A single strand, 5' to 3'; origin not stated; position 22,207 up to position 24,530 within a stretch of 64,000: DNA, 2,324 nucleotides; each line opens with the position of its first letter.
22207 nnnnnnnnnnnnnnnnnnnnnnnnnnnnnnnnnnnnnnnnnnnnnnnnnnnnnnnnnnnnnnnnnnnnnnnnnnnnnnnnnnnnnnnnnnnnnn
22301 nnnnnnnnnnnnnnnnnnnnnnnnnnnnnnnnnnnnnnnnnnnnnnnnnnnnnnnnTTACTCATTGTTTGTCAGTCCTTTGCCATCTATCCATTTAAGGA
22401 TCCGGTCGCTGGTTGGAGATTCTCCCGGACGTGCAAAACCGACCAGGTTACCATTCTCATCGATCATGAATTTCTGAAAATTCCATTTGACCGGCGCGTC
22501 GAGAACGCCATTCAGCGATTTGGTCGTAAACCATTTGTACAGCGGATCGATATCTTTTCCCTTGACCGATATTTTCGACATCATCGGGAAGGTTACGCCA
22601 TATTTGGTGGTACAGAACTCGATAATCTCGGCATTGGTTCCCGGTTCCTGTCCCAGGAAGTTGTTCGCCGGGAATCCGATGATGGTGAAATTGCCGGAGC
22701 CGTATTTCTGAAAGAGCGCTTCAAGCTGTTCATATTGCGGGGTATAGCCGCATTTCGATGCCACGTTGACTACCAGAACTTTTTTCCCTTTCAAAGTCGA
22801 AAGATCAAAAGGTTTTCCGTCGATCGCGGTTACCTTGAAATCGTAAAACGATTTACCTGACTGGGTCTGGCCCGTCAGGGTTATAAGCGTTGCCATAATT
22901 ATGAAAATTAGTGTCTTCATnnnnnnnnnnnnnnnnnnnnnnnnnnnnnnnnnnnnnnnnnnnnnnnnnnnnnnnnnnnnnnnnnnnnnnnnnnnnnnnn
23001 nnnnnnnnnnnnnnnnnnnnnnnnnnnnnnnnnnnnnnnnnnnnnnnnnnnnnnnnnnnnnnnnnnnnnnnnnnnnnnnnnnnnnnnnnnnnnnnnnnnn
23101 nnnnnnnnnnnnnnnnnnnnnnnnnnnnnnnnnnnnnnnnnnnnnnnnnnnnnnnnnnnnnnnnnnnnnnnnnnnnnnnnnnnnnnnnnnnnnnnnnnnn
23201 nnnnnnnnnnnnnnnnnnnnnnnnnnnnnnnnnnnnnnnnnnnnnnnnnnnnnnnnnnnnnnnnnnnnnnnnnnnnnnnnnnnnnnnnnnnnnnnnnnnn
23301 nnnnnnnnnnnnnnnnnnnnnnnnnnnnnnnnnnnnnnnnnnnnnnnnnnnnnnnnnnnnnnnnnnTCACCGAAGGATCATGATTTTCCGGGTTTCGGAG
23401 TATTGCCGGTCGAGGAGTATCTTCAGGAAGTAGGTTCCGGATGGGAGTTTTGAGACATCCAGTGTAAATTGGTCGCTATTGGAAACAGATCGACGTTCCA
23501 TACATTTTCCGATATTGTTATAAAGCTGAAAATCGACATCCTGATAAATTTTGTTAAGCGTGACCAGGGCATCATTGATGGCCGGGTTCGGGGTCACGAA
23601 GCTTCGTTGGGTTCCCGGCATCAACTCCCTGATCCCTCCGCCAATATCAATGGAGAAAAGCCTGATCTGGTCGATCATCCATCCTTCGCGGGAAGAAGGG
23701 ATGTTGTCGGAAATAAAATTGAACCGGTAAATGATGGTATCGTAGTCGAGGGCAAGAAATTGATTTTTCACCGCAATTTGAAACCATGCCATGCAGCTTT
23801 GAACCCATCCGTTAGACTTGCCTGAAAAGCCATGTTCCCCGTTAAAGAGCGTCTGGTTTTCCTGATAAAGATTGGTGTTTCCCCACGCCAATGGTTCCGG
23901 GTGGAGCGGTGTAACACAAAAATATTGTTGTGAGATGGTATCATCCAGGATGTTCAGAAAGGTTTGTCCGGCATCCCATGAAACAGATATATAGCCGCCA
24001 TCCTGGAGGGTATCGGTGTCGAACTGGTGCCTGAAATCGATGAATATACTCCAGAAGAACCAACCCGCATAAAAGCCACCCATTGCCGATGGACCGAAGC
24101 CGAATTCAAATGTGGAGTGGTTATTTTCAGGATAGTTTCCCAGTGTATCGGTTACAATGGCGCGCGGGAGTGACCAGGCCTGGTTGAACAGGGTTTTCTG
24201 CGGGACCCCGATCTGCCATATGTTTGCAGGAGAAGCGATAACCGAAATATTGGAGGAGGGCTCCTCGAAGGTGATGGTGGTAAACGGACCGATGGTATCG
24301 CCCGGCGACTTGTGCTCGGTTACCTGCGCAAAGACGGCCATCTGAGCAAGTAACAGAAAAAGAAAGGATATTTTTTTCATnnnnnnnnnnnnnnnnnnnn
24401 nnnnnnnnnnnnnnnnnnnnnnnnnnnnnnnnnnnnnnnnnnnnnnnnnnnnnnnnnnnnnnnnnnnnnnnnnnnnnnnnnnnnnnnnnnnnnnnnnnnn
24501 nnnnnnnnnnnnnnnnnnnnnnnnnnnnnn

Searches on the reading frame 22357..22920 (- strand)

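Call 9: search_protein_families(library=pfam, proteins=[window:22357-22920:-])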
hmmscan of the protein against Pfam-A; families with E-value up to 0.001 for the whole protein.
window:22357-22920:- (187 aa): 3 families
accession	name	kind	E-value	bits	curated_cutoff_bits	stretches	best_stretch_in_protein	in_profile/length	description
PF00255.25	GSHPx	-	5e-39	132.7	27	1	25-131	1-107/108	Glutathione peroxidase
PF08534.16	Redoxin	-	7.4e-08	32.7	26.6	1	20-115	1-92/148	Redoxin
PF00578.27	AhpC-TSA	-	7.8e-06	26.3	26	1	22-116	2-89/124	AhpC/TSA family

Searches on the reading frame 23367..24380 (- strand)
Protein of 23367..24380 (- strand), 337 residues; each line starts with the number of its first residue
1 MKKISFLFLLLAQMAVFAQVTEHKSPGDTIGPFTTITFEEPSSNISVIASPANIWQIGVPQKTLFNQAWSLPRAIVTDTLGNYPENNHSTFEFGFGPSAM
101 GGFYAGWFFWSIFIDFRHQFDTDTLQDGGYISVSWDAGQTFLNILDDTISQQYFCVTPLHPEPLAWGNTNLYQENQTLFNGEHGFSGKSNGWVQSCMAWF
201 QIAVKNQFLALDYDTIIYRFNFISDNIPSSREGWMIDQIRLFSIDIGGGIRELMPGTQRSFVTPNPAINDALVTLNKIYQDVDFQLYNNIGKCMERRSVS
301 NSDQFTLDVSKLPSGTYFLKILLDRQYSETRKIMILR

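Call 9: search_protein_families(library=pfam, proteins=[window:23367-24380:-])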
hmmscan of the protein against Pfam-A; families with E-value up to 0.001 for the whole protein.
window:23367-24380:- (337 aa): 1 family
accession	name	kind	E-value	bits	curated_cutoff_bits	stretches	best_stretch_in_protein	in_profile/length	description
PF18962.6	Por_Secre_tail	-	3.4e-10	40.5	27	1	264-335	3-75/75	Secretion system C-terminal sorting domain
